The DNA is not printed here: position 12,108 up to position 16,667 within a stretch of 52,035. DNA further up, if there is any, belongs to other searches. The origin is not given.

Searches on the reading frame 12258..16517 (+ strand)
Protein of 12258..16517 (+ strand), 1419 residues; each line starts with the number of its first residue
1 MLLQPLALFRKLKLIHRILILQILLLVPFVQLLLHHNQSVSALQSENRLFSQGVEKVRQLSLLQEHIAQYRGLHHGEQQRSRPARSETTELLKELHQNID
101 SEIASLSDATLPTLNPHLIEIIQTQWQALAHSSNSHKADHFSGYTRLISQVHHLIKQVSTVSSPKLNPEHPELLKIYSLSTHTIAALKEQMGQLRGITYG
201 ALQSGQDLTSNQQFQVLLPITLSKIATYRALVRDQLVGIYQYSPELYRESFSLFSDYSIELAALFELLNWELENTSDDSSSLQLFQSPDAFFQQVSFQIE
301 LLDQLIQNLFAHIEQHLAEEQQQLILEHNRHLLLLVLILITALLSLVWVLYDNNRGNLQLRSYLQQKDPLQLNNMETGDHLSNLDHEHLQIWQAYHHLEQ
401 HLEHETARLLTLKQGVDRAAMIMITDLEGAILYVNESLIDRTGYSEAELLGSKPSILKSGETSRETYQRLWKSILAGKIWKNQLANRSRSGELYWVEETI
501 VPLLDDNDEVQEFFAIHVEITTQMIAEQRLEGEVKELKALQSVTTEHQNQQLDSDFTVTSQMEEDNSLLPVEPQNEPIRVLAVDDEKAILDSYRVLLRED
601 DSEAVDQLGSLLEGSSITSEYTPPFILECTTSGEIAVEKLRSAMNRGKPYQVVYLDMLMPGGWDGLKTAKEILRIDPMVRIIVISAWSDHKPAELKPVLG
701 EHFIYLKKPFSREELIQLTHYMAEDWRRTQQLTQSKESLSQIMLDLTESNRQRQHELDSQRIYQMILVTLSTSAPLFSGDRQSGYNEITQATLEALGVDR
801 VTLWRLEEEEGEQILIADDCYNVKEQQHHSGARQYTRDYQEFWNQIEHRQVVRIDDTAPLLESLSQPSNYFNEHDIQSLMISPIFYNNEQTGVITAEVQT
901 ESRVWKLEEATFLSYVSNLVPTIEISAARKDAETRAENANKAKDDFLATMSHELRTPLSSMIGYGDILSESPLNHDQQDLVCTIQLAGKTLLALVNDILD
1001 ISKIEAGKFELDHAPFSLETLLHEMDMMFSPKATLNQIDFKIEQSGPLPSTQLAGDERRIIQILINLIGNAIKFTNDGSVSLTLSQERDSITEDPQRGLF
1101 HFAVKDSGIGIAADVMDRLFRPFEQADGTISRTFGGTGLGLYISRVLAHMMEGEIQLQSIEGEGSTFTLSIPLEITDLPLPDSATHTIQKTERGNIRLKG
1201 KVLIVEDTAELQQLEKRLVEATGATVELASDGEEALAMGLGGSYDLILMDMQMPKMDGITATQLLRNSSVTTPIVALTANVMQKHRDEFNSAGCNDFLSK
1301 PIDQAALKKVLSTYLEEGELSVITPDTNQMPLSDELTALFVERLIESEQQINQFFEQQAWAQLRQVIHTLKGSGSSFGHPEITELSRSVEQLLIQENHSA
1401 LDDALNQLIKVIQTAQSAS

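Call 8: search_protein_families(library=pfam, proteins=[window:12258-16517:+], max_evalue=0.01)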
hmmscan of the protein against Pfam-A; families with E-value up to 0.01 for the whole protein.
window:12258-16517:+ (1419 aa): 10 families
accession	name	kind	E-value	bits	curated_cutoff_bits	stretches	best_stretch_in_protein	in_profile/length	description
PF00072.30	Response_reg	-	2.9e-38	130.9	30.2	2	1202-1311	1-110/111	Response regulator receiver domain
PF02518.31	HATPase_c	-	3.1e-25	89.2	26.4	1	1055-1174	1-110/111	Histidine kinase-, DNA gyrase B-, and HSP90-like ATPase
PF00512.31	HisKA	-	6.4e-19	68.2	26.9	1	942-1007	1-66/66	His Kinase A (phospho-acceptor) domain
PF13426.13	PAS_9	-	3.7e-14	53.3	27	1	421-521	3-102/103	PAS domain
PF00989.32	PAS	-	1.4e-12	48.1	22.6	1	420-517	12-110/113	PAS fold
PF01627.28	Hpt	-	5.2e-11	43.1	24.6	1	1335-1415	1-81/84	Hpt domain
PF01590.32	GAF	-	4.5e-09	37.4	22.4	1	783-920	4-129/133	GAF domain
PF08448.16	PAS_4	-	1.9e-08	34.9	23.1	1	420-522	6-107/110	PAS fold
PF08447.18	PAS_3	-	1.6e-07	31.9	25.6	1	431-513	1-85/89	PAS fold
PF13185.12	GAF_2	-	0.0012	19.5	28.6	1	786-916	9-127/136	GAF domain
